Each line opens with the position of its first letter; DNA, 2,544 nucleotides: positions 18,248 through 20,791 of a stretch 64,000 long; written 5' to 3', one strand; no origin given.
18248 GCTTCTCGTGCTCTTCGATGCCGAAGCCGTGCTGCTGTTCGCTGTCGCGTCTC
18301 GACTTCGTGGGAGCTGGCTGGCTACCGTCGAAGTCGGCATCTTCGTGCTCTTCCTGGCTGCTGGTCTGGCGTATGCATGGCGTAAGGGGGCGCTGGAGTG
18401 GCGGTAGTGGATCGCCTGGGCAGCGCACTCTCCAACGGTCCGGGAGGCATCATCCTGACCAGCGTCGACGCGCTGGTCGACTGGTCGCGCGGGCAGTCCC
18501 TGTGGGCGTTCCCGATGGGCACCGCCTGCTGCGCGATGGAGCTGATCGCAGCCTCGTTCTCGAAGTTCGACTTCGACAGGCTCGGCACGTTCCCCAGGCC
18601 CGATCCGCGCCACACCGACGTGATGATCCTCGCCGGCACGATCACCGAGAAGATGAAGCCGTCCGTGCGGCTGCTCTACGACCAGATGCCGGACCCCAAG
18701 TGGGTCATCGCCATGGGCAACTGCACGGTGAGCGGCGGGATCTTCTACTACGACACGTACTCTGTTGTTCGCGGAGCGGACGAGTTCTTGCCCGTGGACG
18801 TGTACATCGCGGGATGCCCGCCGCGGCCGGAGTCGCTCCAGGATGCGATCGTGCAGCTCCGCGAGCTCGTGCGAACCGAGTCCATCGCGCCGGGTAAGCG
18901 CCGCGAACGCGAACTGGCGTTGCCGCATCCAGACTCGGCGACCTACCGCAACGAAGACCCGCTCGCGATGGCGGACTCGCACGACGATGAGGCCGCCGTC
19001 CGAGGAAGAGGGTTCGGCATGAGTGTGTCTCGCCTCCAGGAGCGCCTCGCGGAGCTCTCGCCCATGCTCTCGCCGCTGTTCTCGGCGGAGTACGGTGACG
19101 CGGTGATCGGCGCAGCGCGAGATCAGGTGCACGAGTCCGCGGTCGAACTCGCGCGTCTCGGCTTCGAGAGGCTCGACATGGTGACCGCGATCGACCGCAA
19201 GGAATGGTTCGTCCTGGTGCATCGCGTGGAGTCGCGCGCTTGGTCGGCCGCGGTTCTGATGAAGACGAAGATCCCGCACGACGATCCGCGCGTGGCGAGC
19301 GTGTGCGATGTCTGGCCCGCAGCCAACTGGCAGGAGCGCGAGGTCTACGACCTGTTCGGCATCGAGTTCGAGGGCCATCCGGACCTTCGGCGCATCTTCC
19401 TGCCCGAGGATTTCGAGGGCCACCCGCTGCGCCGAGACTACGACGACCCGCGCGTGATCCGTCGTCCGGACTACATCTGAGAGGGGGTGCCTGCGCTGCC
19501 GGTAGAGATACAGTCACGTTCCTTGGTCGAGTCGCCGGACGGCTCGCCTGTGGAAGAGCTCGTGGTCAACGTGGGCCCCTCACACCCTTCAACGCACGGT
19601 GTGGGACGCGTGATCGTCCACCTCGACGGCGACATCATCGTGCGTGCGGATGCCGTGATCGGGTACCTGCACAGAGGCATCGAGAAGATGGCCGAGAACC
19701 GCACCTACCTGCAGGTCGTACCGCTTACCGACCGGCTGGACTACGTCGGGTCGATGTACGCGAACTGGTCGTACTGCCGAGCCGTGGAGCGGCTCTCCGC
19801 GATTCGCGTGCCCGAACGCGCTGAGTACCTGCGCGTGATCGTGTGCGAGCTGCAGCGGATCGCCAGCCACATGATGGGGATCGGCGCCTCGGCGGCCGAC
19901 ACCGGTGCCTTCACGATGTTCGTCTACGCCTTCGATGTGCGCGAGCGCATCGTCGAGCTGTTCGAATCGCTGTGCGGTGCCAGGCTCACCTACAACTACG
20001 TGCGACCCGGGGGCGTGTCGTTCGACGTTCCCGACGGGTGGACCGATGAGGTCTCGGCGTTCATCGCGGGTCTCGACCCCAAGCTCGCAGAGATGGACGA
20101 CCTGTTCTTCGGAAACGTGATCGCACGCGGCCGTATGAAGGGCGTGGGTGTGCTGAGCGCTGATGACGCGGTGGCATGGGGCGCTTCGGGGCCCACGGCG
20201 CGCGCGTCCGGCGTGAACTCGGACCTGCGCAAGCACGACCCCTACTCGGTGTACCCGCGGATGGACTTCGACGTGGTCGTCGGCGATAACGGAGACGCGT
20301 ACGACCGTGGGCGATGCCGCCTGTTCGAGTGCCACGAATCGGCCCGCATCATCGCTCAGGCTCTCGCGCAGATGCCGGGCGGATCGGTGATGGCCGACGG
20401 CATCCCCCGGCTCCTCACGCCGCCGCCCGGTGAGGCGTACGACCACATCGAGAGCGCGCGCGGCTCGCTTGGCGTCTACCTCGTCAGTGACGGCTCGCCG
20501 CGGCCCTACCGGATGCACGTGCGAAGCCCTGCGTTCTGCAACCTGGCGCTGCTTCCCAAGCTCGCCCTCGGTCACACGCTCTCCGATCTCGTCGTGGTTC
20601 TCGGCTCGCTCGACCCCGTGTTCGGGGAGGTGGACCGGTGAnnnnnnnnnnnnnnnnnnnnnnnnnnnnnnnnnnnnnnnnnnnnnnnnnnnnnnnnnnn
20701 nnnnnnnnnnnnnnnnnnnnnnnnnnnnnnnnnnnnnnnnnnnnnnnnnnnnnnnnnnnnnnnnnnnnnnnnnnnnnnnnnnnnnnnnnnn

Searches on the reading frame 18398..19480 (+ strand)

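Call 21: search_protein_families(library=pfam, max_evalue=0.001, proteins=[window:18398-19480:+])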
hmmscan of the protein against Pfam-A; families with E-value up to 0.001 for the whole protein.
window:18398-19480:+ (360 aa): 2 families
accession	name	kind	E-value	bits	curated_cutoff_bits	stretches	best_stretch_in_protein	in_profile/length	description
PF00329.25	Complex1_30kDa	-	6.4e-36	124.1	22.5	1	240-349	4-119/124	Respiratory-chain NADH dehydrogenase, 30 Kd subunit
PF01058.29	Oxidored_q6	-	2.9e-27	95.4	27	1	44-154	1-128/128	NADH ubiquinone oxidoreductase, 20 Kd subunit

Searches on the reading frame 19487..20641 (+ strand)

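Call 22: search_protein_families(library=pfam, max_evalue=0.001, proteins=[window:19487-20641:+])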
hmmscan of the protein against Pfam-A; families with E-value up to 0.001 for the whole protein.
window:19487-20641:+ (384 aa): 1 family
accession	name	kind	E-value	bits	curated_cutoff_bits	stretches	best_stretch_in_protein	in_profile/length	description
PF00346.24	Complex1_49kDa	-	3.6e-92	308.7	24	1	138-384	1-271/271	Respiratory-chain NADH dehydrogenase, 49 Kd subunit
